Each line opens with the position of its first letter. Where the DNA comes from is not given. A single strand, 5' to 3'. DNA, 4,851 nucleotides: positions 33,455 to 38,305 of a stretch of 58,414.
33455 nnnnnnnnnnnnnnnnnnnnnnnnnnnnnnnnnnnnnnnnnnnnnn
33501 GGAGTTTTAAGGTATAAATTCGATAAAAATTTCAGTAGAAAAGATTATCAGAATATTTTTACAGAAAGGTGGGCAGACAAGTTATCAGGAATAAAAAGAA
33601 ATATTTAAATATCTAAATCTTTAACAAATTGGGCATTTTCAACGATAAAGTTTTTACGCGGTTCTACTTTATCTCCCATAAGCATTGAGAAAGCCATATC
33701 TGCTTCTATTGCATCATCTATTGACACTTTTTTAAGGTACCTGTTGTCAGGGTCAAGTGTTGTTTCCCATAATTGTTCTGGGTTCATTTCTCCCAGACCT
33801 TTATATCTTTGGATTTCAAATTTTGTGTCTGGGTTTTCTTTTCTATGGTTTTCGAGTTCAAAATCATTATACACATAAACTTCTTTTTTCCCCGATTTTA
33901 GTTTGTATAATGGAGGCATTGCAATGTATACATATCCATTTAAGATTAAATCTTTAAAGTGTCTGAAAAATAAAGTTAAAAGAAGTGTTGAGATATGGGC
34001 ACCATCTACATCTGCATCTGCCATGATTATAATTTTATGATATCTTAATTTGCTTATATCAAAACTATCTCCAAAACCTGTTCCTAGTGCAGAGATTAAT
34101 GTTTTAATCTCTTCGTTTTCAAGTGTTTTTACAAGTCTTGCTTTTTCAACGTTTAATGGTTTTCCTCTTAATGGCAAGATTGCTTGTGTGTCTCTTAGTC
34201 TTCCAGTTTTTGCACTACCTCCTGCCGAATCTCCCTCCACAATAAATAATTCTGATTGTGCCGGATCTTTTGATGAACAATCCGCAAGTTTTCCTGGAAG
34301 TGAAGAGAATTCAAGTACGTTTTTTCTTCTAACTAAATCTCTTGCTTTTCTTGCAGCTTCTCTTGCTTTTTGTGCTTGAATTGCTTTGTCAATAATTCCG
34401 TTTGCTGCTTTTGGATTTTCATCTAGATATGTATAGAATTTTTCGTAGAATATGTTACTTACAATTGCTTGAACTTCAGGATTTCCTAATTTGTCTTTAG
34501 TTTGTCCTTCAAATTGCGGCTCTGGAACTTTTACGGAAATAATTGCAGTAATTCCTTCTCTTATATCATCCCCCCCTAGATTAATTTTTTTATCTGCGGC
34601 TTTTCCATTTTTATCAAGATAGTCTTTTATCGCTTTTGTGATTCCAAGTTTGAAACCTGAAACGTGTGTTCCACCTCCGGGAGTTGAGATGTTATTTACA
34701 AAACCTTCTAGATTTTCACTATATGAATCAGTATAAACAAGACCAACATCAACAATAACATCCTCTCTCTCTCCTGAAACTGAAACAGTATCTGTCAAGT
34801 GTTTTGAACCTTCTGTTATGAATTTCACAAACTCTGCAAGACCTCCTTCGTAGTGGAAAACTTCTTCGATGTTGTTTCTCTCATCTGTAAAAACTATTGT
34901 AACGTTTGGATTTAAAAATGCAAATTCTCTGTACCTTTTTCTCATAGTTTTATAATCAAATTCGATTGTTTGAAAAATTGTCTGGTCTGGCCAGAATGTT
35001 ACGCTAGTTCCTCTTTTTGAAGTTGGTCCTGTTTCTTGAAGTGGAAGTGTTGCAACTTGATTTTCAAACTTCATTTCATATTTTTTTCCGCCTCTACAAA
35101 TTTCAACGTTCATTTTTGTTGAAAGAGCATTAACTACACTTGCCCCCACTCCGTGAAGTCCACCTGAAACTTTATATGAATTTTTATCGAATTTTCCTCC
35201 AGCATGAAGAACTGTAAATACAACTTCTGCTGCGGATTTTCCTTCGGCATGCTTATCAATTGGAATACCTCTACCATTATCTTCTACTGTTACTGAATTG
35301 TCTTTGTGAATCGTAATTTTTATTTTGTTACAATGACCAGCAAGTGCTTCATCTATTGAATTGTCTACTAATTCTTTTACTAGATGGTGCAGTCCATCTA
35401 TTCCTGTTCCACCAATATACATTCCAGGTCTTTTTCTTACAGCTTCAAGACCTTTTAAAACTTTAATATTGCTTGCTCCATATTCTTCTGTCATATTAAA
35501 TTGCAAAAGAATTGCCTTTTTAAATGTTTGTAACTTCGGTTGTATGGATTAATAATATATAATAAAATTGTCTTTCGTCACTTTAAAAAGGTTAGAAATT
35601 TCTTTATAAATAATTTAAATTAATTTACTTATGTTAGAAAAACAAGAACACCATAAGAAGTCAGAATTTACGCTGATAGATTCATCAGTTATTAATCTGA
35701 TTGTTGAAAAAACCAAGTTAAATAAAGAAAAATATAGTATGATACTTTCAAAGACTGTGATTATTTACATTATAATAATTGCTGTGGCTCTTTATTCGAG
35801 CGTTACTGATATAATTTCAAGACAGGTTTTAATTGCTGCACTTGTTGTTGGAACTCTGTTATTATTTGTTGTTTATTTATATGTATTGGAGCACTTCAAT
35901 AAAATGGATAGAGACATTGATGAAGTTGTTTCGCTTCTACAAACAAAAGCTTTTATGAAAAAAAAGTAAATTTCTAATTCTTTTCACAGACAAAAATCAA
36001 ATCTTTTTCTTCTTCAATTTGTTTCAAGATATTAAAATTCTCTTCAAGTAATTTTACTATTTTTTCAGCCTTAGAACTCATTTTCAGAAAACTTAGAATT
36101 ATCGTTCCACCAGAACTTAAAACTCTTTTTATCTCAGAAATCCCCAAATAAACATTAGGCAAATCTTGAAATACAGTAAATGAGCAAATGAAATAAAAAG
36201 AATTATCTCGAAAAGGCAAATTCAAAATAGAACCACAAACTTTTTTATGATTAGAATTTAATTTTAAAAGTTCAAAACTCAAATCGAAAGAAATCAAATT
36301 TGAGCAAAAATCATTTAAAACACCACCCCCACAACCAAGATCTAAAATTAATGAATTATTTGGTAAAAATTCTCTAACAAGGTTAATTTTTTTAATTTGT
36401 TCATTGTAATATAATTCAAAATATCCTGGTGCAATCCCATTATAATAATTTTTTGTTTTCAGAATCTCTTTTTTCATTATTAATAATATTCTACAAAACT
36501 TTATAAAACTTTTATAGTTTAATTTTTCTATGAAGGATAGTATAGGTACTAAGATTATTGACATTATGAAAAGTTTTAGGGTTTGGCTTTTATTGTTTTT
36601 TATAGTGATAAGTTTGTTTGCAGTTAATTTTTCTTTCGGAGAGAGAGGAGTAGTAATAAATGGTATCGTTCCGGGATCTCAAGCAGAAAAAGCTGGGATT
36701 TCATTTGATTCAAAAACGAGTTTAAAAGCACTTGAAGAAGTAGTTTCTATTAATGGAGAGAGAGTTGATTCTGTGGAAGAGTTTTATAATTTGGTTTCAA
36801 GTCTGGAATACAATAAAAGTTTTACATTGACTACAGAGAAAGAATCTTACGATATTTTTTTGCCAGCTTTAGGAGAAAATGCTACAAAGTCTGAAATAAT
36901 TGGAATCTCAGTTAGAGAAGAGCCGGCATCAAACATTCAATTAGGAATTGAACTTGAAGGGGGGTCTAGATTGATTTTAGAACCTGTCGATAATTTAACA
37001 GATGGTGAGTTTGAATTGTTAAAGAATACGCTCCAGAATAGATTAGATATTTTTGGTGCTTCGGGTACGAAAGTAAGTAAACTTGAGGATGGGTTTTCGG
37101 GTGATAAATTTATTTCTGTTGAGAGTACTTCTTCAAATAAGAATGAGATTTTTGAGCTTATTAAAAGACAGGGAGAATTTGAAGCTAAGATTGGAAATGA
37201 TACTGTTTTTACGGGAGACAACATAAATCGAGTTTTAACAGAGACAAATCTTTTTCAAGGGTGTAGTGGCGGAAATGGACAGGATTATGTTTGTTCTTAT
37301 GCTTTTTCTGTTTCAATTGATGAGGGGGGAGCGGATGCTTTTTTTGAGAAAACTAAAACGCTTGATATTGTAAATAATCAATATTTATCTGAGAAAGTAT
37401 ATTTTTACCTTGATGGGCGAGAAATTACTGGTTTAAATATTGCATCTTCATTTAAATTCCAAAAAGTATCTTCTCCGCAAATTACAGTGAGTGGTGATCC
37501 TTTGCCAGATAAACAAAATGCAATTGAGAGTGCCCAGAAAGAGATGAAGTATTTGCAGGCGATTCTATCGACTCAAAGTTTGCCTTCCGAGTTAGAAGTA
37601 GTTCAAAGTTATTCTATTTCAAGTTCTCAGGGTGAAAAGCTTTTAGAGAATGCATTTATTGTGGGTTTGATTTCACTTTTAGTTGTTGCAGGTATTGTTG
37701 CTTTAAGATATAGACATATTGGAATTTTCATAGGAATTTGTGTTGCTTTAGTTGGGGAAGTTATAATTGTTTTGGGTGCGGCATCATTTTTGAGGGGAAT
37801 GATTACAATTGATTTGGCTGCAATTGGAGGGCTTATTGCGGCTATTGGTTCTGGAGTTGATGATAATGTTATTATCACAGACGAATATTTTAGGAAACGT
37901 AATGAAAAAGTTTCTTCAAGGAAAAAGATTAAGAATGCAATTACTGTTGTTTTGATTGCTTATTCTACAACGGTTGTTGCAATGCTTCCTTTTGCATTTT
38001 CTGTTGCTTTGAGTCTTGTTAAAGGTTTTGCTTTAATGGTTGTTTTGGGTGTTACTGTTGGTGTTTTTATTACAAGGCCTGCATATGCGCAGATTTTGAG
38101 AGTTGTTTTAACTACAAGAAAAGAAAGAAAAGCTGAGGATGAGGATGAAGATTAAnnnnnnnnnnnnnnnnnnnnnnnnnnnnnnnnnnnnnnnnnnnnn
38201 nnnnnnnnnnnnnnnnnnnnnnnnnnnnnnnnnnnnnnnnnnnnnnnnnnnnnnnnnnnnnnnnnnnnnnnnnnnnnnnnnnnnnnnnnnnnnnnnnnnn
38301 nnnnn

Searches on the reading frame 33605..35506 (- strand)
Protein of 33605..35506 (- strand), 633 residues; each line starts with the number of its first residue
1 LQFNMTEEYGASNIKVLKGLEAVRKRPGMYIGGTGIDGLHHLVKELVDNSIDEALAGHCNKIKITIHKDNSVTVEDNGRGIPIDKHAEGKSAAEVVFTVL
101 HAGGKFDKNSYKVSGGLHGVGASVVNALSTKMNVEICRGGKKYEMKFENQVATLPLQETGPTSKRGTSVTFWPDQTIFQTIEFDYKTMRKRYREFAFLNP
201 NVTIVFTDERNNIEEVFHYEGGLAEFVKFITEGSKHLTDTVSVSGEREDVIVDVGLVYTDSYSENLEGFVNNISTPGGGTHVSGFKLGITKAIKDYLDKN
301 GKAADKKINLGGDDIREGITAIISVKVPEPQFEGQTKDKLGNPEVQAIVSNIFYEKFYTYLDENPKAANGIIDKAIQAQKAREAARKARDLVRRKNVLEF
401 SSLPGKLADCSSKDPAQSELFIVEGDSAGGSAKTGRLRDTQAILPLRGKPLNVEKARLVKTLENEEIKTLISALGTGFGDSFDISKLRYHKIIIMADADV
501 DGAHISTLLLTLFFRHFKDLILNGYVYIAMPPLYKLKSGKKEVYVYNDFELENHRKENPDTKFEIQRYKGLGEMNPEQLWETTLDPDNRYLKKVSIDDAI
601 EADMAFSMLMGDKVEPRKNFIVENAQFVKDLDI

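Call 55: search_protein_families(library=pfam, proteins=[window:33605-35506:-], max_evalue=0.001)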
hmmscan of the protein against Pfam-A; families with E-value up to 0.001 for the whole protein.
window:33605-35506:- (633 aa): 5 families
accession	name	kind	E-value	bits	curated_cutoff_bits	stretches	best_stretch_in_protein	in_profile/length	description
PF00204.31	DNA_gyraseB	-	4.1e-58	196.1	27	1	222-390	1-172/173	DNA gyrase B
PF00986.26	DNA_gyraseB_C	-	1.6e-30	105.4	29.8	1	561-621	2-62/63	DNA gyrase B subunit, carboxyl terminus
PF02518.31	HATPase_c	-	1.3e-21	77.5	26.4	1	37-175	4-109/111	Histidine kinase-, DNA gyrase B-, and HSP90-like ATPase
PF01751.28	Toprim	-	6.3e-17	62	23.1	1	419-529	1-94/96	Toprim domain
PF13589.12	HATPase_c_3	-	3.7e-05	24.2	25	1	41-86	5-50/137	Histidine kinase-, DNA gyrase B-, and HSP90-like ATPase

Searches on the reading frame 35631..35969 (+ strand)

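Call 46: search_protein_families(library=pfam, proteins=[window:35631-35969:+], max_evalue=0.01)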
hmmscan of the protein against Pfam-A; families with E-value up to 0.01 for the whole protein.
window:35631-35969:+ (112 aa): 0 families

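Call 60: search_protein_families(library=ncbifam, proteins=[window:35631-35969:+], max_evalue=0.1)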
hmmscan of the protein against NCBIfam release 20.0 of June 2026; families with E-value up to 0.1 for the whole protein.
window:35631-35969:+ (112 aa): 2 families
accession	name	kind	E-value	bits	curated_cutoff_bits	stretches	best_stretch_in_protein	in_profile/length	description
TIGR03025.1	EPS_sugtrans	subfamily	0.013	14.8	295.55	1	31-93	58-119/445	exopolysaccharide biosynthesis polyprenyl glycosylphosphotransferase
NF047370.1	toxin_TsaT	equivalog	0.019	15.3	80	1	19-56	19-56/60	type II toxin-antitoxin system toxin TsaT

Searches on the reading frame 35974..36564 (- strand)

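Call 46: search_protein_families(library=pfam, proteins=[window:35974-36564:-], max_evalue=0.01)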
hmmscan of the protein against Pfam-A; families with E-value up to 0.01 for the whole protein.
window:35974-36564:- (196 aa): 5 families
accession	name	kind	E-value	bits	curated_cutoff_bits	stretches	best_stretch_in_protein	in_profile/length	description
PF08241.18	Methyltransf_11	-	4.3e-14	53.3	21.2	1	74-157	1-95/95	Methyltransferase domain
PF13649.12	Methyltransf_25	-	1e-07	33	27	1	73-153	1-97/97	Methyltransferase domain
PF13847.12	Methyltransf_31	-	6.8e-06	26.3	27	1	73-177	7-126/145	Methyltransferase domain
PF05148.21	Methyltransf_8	-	1.6e-05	25.4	27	1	67-178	70-174/219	Hypothetical methyltransferase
PF13489.12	Methyltransf_23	-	2.8e-05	24.3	27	1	60-162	13-121/164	Methyltransferase domain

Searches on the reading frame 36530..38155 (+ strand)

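Call 55: search_protein_families(library=pfam, proteins=[window:36530-38155:+], max_evalue=0.001)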
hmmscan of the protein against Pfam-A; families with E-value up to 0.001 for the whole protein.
window:36530-38155:+ (541 aa): 1 family
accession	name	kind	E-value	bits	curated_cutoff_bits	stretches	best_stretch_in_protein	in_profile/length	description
PF02355.23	SecD_SecF_C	-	3e-13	50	20.5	1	351-513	9-173/189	Protein export membrane protein SecD/SecF, C-terminal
